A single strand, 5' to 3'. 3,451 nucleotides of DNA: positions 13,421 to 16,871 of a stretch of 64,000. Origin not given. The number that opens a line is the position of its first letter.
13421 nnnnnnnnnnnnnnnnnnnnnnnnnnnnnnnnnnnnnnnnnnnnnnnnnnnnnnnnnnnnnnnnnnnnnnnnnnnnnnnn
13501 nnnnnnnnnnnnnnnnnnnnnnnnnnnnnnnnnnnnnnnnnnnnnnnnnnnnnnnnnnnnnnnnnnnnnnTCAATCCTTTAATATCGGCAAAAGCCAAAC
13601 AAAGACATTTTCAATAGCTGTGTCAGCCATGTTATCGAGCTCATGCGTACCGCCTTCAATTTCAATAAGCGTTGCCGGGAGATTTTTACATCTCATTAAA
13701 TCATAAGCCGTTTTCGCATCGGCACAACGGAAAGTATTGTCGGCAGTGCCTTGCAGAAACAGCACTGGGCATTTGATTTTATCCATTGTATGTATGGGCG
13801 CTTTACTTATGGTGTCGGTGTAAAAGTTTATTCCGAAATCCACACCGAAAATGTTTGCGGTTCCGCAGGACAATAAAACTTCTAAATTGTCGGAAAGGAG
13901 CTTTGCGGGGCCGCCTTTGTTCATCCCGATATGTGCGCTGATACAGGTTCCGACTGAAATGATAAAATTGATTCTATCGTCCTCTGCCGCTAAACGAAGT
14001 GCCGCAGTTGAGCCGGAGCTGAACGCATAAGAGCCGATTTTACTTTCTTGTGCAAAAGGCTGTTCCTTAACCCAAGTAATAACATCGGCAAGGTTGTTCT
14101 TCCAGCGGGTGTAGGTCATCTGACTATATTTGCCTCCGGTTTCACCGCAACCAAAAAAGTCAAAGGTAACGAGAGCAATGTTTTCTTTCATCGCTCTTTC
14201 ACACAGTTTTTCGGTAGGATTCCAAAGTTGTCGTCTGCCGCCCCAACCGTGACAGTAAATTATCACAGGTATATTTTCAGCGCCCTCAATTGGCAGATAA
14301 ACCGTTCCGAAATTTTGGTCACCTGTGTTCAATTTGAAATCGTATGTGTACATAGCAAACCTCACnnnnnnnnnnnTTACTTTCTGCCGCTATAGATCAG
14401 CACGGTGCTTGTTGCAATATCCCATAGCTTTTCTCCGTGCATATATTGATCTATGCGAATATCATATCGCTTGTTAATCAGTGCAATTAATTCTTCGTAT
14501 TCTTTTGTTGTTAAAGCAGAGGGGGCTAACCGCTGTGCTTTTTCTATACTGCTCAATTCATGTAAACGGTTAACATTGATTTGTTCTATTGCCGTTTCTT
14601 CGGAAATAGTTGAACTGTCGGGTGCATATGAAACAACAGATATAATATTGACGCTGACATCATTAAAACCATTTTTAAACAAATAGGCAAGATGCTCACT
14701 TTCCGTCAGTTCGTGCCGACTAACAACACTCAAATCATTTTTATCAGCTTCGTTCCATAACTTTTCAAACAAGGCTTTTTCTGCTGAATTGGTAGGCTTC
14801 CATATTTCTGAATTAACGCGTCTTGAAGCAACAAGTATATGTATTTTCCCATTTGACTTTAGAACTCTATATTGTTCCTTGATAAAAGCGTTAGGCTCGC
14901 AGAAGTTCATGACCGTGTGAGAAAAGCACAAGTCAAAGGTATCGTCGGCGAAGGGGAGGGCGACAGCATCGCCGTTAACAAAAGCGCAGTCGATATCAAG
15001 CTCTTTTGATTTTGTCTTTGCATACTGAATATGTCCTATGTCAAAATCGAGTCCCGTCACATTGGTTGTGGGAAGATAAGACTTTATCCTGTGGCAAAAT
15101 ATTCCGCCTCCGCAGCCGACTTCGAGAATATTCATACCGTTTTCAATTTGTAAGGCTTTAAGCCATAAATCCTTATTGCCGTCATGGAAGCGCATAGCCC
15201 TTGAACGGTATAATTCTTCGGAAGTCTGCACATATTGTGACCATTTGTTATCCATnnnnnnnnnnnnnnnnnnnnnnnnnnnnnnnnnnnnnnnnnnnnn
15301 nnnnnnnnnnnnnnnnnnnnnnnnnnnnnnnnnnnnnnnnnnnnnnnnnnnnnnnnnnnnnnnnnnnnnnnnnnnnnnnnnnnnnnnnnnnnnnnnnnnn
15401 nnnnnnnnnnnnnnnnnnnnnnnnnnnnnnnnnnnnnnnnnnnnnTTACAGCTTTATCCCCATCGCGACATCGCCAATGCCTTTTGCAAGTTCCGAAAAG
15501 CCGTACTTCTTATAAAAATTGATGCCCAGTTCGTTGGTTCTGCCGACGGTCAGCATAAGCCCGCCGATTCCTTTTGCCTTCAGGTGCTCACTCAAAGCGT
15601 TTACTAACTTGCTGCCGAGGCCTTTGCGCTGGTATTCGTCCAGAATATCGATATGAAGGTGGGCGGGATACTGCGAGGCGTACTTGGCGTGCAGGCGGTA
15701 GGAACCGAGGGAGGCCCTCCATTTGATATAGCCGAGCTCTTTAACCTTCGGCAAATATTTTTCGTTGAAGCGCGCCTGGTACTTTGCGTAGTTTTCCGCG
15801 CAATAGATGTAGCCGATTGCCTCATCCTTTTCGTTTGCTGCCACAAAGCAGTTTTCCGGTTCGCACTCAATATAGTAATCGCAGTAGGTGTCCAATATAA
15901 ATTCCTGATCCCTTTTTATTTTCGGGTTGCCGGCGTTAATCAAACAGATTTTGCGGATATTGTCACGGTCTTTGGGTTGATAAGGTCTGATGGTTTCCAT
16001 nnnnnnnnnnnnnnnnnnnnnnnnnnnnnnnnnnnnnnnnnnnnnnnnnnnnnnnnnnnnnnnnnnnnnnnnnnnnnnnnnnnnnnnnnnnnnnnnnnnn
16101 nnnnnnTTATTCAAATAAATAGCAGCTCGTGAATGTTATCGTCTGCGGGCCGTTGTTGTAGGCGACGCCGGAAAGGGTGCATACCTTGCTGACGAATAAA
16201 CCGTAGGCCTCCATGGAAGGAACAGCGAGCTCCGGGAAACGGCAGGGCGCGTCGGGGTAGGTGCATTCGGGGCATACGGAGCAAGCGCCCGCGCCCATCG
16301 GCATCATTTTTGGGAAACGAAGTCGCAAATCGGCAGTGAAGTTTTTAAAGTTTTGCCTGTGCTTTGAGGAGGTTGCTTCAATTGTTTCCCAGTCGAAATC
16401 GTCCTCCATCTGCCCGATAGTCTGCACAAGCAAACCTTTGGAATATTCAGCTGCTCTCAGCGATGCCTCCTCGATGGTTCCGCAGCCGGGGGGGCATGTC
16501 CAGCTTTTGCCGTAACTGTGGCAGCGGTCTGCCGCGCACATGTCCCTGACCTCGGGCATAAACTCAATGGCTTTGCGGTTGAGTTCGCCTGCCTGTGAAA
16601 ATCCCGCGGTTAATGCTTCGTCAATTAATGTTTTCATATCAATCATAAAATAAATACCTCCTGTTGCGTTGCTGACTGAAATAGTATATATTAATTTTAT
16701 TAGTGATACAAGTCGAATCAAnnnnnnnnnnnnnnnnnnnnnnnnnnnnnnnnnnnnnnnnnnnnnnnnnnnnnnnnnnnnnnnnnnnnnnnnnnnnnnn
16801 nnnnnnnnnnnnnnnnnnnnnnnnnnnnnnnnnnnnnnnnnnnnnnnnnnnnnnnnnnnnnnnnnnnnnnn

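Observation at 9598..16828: Repeat-punctuated, single-strand array of accessory genes including ant(6) aminoglycoside resistance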

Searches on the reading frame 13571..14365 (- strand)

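Call 8: search_protein_families(library=pfam, proteins=[window:13571-14365:-], max_evalue=0.01)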
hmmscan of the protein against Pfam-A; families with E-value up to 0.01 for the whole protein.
window:13571-14365:- (264 aa): 9 families
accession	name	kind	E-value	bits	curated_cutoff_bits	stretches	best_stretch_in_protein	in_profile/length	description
PF02129.25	Peptidase_S15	-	7e-10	39.5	23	1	21-141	8-129/262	X-Pro dipeptidyl-peptidase (S15 family)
PF00561.26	Abhydrolase_1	-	8.4e-09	35.9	25.8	1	33-144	1-105/245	alpha/beta hydrolase fold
PF12146.15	Hydrolase_4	-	1.4e-08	34.8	27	1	34-149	6-118/239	Serine aminopeptidase, S33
PF01738.24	DLH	-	6.2e-07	29.7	21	1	174-241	120-186/217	Dienelactone hydrolase family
PF08840.17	BAAT_C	-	1.6e-05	25.5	20.9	1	94-216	8-131/210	BAAT / Acyl-CoA thioester hydrolase C terminal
PF06500.17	FrsA-like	-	0.00016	21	22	1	3-144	166-302/414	Esterase FrsA-like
PF00326.27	Peptidase_S9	-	0.00049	20.1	22.6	0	60-131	12-88/213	Prolyl oligopeptidase family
PF12697.13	Abhydrolase_6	-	0.00056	21.1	26.3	1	35-150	1-94/217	Alpha/beta hydrolase family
PF20434.5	BD-FAE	-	0.0091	16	26.8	0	22-70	3-55/215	BD-FAE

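Call 25: search_protein_families(library=ncbifam, proteins=[window:13571-14365:-], max_evalue=0.001)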
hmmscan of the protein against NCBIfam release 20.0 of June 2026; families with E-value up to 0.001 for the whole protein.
window:13571-14365:- (264 aa): 4 families
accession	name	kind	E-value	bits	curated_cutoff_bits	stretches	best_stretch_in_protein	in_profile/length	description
NF047920.1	lactonase_UilS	equivalog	3.5e-17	63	400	1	22-137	15-127/285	UilS family quorum-quenching N-acyl-homoserine lactonase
TIGR03101.1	hydr2_PEP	hypoth_equivalog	1.4e-05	24.8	202.75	1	56-123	50-114/266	hydrolase 2, exosortase A system-associated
NF003460.0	PRK05077.1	equivalog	0.00021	20.2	477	1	5-144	168-302/414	esterase FrsA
TIGR03695.1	menH_SHCHC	equivalog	0.00082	18.9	208.55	0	33-131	3-94/252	2-succinyl-6-hydroxy-2,4-cyclohexadiene-1-carboxylate synthase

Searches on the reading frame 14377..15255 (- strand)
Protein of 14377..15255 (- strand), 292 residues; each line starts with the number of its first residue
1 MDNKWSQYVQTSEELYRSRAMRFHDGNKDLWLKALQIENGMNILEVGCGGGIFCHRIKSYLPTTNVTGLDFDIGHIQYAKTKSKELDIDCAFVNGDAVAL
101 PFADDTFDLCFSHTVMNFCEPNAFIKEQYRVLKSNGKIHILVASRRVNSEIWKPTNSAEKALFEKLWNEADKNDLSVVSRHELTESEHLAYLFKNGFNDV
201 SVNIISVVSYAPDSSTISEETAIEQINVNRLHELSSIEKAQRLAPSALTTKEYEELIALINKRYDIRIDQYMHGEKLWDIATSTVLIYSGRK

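Call 8: search_protein_families(library=pfam, proteins=[window:14377-15255:-], max_evalue=0.01)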
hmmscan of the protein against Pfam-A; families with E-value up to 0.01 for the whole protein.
window:14377-15255:- (292 aa): 11 families
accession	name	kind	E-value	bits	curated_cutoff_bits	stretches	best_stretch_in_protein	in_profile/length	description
PF08241.18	Methyltransf_11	-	3.7e-20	72.8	21.2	1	44-139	1-94/95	Methyltransferase domain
PF13847.12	Methyltransf_31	-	4.9e-20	72.1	27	1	38-176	2-130/145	Methyltransferase domain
PF13649.12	Methyltransf_25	-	3.4e-19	69.8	27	1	43-136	1-97/97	Methyltransferase domain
PF01209.24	Ubie_methyltran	-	1.5e-14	54.4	20.1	1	22-153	30-164/233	ubiE/COQ5 methyltransferase family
PF08242.18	Methyltransf_12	-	3.6e-10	40.9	30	1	44-138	1-98/98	Methyltransferase domain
PF13489.12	Methyltransf_23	-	1.7e-06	28.3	27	1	29-184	11-151/164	Methyltransferase domain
PF05175.20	MTS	-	4.8e-06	26.8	23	1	29-146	21-143/170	Methyltransferase small domain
PF00891.24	Methyltransf_2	-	4.2e-05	23.4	22.3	1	32-140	55-164/210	O-methyltransferase domain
PF02353.26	CMAS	-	9.3e-05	22.3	27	1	29-87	52-109/273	Mycolic acid cyclopropane synthetase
PF05148.21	Methyltransf_8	-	0.002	18.4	27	1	90-149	106-165/219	Hypothetical methyltransferase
PF02390.23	Methyltransf_4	-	0.0021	18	24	0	42-121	4-83/173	Putative methyltransferase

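Call 22: find_encoding_contigs(protein=window:14377-15255:-, flank=10000, max_places=10)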
Protein window:14377-15255:- (292 aa): 1 contig read that carries it; 1 place shown.
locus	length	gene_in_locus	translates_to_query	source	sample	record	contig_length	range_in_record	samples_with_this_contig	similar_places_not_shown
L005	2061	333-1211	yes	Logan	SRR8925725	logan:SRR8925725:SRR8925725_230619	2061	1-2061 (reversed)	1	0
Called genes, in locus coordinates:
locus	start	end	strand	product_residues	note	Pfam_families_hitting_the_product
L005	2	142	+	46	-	?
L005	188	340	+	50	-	-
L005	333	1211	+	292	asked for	PF01209:Ubie_methyltran, PF13489:Methyltransf_23 (weak), PF05175:MTS (weak), PF13847:Methyltransf_31, PF08241:Methyltransf_11, PF08242:Methyltransf_12, PF13649:Methyltransf_25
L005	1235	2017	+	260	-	PF01738:DLH (faint), PF02129:Peptidase_S15 (weak), PF08840:BAAT_C (faint), PF12146:Hydrolase_4 (faint), PF00561:Abhydrolase_1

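Call 25: search_protein_families(library=ncbifam, proteins=[window:14377-15255:-], max_evalue=0.001)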
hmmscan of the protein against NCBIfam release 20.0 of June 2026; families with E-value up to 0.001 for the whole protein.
window:14377-15255:- (292 aa): 36 families (the best 25 are shown)
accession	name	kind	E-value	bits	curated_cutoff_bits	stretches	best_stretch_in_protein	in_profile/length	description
TIGR01934.1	MenG_MenH_UbiE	subfamily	1.5e-16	60.4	158.35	1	28-151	28-151/223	ubiquinone/menaquinone biosynthesis methyltransferase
NF001244.0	PRK00216.1-5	equivalog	2.1e-16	59.9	216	1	32-153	41-165/236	bifunctional demethylmenaquinone methyltransferase/2-methoxy-6-polyprenyl-1,4-benzoquinol methylase UbiE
TIGR02072.1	BioC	equivalog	1.6e-14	54.3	184.95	1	40-139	35-131/244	malonyl-ACP O-methyltransferase BioC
NF001243.0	PRK00216.1-4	equivalog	1.7e-13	50.5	235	1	23-202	31-218/237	demethylmenaquinone methyltransferase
NF008823.0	PRK11873.1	subfamily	3.8e-13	49.6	263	1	35-140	73-181/272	arsenite methyltransferase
NF045667.1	MTase_DVU1556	equivalog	4.3e-13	49.2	155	1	31-140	14-119/213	DVU_1556 family methyltransferase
NF045825.1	FAmtase_mtf2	equivalog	6.8e-13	48.4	400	1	39-151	58-167/248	fatty-acid O-methyltransferase Mtf2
TIGR02752.1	MenG_heptapren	equivalog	9.8e-13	48.2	419.85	1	22-145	28-154/231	demethylmenaquinone methyltransferase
NF047649.1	MTase_UXPK_star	exception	1.4e-12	47.3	460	1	36-143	74-182/283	methyltransferase/UXPK-star double selenoprotein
NF041537.1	ArsM_AhpD_UU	exception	1.8e-12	46.8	510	1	36-147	73-185/345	arsenite methyltransferase/AhpD domain selenoprotein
NF041536.1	ArsM_DUF2284_UU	exception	4.5e-12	45.1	575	1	36-151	73-189/459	arsenite methyltransferase/DUF2284 domain selenoprotein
NF040539.1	AST_met_ArsM_2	exception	8.1e-12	45.5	240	1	36-137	53-160/262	putative arsinothricin biosynthesis methyltransferase ArsM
NF045823.1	PthPhpthDimycoMt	equivalog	4.1e-11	42.5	300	1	39-151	66-175/256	phthiotriol/phenolphthiotriol dimycocerosates methyltransferase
NF001242.0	PRK00216.1-3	equivalog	7.9e-11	41.8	351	1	24-145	53-180/258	bifunctional demethylmenaquinone methyltransferase/2-methoxy-6-polyprenyl-1,4-benzoquinol methylase UbiE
NF001241.0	PRK00216.1-2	equivalog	1.6e-10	41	327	1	32-149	44-156/231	demethylmenaquinone methyltransferase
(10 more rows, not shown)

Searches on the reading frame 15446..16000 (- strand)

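Call 8: search_protein_families(library=pfam, proteins=[window:15446-16000:-], max_evalue=0.01)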
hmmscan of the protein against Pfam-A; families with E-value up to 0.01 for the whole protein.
window:15446-16000:- (184 aa): 6 families
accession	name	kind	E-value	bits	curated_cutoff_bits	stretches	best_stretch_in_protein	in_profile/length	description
PF00583.31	Acetyltransf_1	-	1.2e-13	51.8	20.7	1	40-168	21-116/116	Acetyltransferase (GNAT) family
PF13508.13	Acetyltransf_7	-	7.4e-11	42.7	27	1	75-170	28-84/84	Acetyltransferase (GNAT) domain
PF08445.16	FR47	-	2.8e-09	37.3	22.1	1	117-171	27-80/86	FR47-like protein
PF13673.13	Acetyltransf_10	-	1.8e-08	34.9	23.6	1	119-171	59-110/128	Acetyltransferase (GNAT) domain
PF13420.13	Acetyltransf_4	-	4.2e-06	27.3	24.3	1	123-170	88-136/155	Acetyltransferase (GNAT) domain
PF13302.13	Acetyltransf_3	-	0.0016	19.6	25.4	0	95-168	61-137/138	Acetyltransferase (GNAT) domain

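Call 25: search_protein_families(library=ncbifam, proteins=[window:15446-16000:-], max_evalue=0.001)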
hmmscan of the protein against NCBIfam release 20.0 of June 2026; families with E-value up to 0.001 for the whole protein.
window:15446-16000:- (184 aa): 11 families
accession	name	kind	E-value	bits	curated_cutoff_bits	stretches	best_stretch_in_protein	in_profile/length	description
TIGR01575.1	rimI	equivalog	1.9e-10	41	86.4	1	115-171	59-115/132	ribosomal protein S18-alanine N-acetyltransferase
NF007025.1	PRK09491.1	equivalog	1.5e-07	31.5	173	1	116-171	67-122/145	ribosomal protein S18-alanine N-acetyltransferase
NF002959.0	PRK03624.1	equivalog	3.3e-06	26.9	124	1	121-170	82-131/147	GNAT family acetyltransferase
NF040503.1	resist_ArsN1a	equivalog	7.6e-06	25.7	170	1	94-171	61-136/159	arsinothricin resistance N-acetyltransferase ArsN1 family A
TIGR03448.1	mycothiol_MshD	equivalog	1.5e-05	24.5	163.1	1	118-171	235-288/294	mycothiol synthase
NF053587.1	SpmdActasePaiA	equivalog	5.5e-05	23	250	1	117-170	96-149/172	spermidine/spermine N(1)-acetyltransferase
NF000360.1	sat4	exception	0.0001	22.4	380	1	99-169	85-154/180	streptothricin N-acetyltransferase Sat4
TIGR03103.1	trio_acet_GNAT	equivalog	0.00028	19.6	569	1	123-171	167-215/547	N-acetylglutaminylglutamine synthetase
NF040502.1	PPT_acetyltrans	equivalog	0.00034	20.4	300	1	104-170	78-144/183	phosphinothricin N-acetyltransferase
NF043067.1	AAC_6p_group_E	equivalog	0.00061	19.7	140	0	119-172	78-131/140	aminoglycoside 6'-N-acetyltransferase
NF040504.1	resist_ArsN1b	equivalog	0.00096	19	210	0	105-172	70-137/159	arsinothricin resistance N-acetyltransferase ArsN1 family B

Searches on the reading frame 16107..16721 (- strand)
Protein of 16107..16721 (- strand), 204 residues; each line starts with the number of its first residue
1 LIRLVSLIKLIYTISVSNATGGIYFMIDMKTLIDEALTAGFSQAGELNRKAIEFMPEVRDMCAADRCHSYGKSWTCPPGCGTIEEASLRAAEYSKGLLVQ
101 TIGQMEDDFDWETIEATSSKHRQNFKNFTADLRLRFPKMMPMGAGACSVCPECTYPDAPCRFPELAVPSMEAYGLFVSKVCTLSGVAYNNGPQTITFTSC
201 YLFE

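Call 8: search_protein_families(library=pfam, proteins=[window:16107-16721:-], max_evalue=0.01)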
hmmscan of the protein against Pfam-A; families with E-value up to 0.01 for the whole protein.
window:16107-16721:- (204 aa): 1 family
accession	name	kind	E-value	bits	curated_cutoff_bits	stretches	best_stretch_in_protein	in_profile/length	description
PF10050.14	DUF2284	-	1e-46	159.1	25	1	47-202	3-160/161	Predicted metal-binding protein (DUF2284)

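Call 25: search_protein_families(library=ncbifam, proteins=[window:16107-16721:-], max_evalue=0.001)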
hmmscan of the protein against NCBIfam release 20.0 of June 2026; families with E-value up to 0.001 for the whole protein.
window:16107-16721:- (204 aa): 0 families
